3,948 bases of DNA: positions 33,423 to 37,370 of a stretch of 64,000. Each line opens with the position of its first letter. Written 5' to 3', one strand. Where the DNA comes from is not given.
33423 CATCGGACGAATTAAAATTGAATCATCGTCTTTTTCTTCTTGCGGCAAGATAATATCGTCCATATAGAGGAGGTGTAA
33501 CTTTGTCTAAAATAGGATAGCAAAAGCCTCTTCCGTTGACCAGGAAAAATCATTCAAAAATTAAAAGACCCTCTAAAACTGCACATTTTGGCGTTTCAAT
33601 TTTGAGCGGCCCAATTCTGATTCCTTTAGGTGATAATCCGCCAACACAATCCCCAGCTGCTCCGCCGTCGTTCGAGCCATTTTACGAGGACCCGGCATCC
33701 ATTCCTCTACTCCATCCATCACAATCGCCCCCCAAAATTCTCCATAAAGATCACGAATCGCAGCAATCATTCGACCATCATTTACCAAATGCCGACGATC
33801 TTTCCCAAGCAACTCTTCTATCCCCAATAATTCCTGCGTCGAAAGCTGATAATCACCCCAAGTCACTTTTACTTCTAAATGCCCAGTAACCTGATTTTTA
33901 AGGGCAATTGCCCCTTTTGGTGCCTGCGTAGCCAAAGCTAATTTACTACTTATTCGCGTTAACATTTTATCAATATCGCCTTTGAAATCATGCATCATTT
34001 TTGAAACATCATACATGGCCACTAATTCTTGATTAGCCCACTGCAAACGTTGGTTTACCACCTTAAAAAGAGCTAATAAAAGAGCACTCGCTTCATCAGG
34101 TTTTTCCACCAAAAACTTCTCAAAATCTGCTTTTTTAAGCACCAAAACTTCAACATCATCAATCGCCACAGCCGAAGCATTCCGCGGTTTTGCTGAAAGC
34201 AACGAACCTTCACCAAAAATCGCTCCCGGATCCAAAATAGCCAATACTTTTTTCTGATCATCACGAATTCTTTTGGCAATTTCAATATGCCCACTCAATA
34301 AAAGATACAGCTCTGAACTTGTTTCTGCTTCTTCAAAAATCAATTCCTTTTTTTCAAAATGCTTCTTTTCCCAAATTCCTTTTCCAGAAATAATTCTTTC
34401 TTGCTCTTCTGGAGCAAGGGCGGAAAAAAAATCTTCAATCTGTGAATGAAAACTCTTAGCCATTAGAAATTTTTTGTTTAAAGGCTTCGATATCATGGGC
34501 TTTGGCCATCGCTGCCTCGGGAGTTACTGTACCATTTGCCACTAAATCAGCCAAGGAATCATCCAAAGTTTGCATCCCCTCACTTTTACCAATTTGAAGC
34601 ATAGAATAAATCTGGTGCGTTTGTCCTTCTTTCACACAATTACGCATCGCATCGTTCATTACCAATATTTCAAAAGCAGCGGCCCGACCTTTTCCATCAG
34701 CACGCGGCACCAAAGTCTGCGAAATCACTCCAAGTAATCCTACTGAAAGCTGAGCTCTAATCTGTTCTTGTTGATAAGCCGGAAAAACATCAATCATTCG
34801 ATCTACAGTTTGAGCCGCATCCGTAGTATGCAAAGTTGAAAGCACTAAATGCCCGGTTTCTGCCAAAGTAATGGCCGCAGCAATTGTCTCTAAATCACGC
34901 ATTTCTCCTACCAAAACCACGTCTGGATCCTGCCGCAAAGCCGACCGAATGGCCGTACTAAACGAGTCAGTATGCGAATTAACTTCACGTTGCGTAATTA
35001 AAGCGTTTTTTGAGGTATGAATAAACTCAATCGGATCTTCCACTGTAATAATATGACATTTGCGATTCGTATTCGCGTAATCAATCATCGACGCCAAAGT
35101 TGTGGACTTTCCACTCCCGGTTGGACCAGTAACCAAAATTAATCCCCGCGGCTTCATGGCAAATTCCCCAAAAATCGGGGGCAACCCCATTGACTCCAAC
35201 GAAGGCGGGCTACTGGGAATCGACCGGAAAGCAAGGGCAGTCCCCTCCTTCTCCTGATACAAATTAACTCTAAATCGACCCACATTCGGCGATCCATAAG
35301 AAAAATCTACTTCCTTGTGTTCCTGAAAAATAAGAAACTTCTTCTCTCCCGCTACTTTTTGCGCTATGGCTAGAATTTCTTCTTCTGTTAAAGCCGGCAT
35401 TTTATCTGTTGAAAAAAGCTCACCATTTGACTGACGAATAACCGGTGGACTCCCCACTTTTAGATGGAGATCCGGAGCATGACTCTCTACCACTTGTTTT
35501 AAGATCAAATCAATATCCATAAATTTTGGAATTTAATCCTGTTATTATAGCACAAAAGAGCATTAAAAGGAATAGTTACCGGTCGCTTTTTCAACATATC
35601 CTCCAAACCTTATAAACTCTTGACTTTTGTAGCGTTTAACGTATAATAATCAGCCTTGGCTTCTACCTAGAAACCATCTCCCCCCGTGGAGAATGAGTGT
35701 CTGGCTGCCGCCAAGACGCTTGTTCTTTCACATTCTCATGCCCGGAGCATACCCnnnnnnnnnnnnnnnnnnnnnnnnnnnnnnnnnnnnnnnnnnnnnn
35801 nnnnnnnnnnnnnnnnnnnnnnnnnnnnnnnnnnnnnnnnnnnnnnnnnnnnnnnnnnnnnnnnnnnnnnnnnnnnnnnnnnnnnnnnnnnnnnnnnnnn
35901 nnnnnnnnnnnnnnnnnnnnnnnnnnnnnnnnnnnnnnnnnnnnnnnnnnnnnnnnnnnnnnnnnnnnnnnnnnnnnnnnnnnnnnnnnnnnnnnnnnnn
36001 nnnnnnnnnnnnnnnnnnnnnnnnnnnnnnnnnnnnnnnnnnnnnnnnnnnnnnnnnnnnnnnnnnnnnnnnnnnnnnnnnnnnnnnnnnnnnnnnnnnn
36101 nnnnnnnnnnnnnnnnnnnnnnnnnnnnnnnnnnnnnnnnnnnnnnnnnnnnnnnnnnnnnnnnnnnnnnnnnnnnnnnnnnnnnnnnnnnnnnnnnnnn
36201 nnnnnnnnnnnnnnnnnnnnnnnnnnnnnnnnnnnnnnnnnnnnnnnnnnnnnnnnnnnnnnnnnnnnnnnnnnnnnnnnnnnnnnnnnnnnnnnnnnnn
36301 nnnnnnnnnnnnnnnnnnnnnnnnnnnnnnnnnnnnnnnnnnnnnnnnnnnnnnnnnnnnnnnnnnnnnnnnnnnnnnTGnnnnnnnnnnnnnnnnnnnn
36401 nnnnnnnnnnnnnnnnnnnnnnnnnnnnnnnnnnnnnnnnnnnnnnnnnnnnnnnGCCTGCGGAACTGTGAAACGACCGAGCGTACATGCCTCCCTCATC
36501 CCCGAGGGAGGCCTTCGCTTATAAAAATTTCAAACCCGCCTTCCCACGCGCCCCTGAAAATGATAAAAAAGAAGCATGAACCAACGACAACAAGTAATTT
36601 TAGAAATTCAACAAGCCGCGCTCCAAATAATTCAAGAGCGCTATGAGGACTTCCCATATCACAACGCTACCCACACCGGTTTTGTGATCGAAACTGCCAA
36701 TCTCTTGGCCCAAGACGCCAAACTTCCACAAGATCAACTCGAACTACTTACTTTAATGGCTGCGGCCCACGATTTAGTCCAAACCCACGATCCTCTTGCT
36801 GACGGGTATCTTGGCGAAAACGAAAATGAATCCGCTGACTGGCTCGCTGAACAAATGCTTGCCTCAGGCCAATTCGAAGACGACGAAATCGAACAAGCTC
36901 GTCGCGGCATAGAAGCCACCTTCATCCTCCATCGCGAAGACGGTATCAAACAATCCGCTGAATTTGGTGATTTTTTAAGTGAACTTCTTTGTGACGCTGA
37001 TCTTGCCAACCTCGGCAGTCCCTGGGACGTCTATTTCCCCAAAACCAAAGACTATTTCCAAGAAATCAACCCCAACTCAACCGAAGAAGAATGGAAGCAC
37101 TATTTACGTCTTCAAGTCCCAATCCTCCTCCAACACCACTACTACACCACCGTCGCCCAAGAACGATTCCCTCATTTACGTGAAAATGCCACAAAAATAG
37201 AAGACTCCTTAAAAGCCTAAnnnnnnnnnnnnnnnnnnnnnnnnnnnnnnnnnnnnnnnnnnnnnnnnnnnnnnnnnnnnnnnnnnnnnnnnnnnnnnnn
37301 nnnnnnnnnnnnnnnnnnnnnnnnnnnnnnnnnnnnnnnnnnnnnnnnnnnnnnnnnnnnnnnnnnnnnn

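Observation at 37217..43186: Cluster of three paralogous cysteine-ladder (CxxC-repeat) proteins of unknown function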

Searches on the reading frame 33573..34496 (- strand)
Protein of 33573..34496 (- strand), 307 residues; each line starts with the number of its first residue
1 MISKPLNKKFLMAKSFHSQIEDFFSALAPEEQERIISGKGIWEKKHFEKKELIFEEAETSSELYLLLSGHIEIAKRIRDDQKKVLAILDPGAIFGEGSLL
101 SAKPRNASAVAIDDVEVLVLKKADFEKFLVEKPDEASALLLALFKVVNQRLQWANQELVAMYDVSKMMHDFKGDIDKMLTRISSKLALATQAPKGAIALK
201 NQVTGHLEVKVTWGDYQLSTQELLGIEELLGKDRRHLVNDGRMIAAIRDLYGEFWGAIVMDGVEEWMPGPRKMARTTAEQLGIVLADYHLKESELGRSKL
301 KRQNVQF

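Call 75: search_protein_families(library=pfam, proteins=[window:33573-34496:-], max_evalue=0.001)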
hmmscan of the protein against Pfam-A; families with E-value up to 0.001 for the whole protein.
window:33573-34496:- (307 aa): 1 family
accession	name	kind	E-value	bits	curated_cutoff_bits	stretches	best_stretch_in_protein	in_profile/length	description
PF00027.35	cNMP_binding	-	1.4e-22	79.9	27.5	1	45-129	2-86/89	Cyclic nucleotide-binding domain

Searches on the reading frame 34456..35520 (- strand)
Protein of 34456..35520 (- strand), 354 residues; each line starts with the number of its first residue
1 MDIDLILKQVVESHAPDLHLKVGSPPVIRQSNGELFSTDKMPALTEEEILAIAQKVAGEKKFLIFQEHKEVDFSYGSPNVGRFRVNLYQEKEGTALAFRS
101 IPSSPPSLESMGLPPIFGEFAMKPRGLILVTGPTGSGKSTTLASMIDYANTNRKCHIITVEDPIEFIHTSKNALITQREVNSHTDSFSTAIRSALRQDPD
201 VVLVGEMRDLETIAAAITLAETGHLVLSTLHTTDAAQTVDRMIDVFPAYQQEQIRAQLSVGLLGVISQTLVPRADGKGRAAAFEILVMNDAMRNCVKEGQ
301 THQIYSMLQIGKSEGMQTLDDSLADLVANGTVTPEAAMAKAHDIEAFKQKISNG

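Call 75: search_protein_families(library=pfam, proteins=[window:34456-35520:-], max_evalue=0.001)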
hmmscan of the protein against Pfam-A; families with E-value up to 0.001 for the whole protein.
window:34456-35520:- (354 aa): 7 families
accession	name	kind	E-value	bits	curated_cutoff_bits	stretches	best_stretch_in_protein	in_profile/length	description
PF00437.27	T2SSE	-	1.4e-48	165.9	24.9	1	118-299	135-333/370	Type II/IV secretion system protein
PF00265.24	TK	-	3.9e-05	24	20.6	1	127-228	3-108/176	Thymidine kinase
PF13401.12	AAA_22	-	6.5e-05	23.7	27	1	124-210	4-96/130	AAA domain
PF10236.15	DAP3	-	9.4e-05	22.2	23.1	1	128-177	26-74/311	Mitochondrial ribosomal death-associated protein 3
PF13191.12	AAA_16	-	0.00014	22.9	32.6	1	126-227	25-136/167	AAA ATPase domain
PF25199.1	nSTAND_NTPase5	-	0.00015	22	34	1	125-214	41-139/145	Novel STAND NTPase 5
PF13555.12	AAA_29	-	0.00022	21.4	27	1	120-142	17-39/61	P-loop containing region of AAA domain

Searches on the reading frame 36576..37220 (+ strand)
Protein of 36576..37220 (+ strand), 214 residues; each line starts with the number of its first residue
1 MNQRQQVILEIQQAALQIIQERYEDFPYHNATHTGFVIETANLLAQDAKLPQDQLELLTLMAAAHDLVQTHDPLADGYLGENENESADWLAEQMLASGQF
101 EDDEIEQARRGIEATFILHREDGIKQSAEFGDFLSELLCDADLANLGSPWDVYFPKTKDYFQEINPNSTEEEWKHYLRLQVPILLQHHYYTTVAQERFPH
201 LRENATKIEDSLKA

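Call 3: search_protein_families(library=pfam, proteins=[window:36576-37220:+], max_evalue=1)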
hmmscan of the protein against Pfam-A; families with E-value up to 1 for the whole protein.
window:36576-37220:+ (214 aa): 3 families
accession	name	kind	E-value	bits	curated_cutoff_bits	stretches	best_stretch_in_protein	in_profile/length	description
PF00233.25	PDEase_I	-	0.03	14.4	24.8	0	28-79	1-54/238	3'5'-cyclic nucleotide phosphodiesterase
PF01966.28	HD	-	0.047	14.4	22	1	31-90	2-62/116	HD domain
PF06638.16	Strabismus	-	0.18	10.9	25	1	9-32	248-271/503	Strabismus protein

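Call 4: search_protein_families(library=ncbifam, proteins=[window:36576-37220:+], max_evalue=1)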
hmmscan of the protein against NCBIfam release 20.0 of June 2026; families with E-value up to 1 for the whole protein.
window:36576-37220:+ (214 aa): 0 families
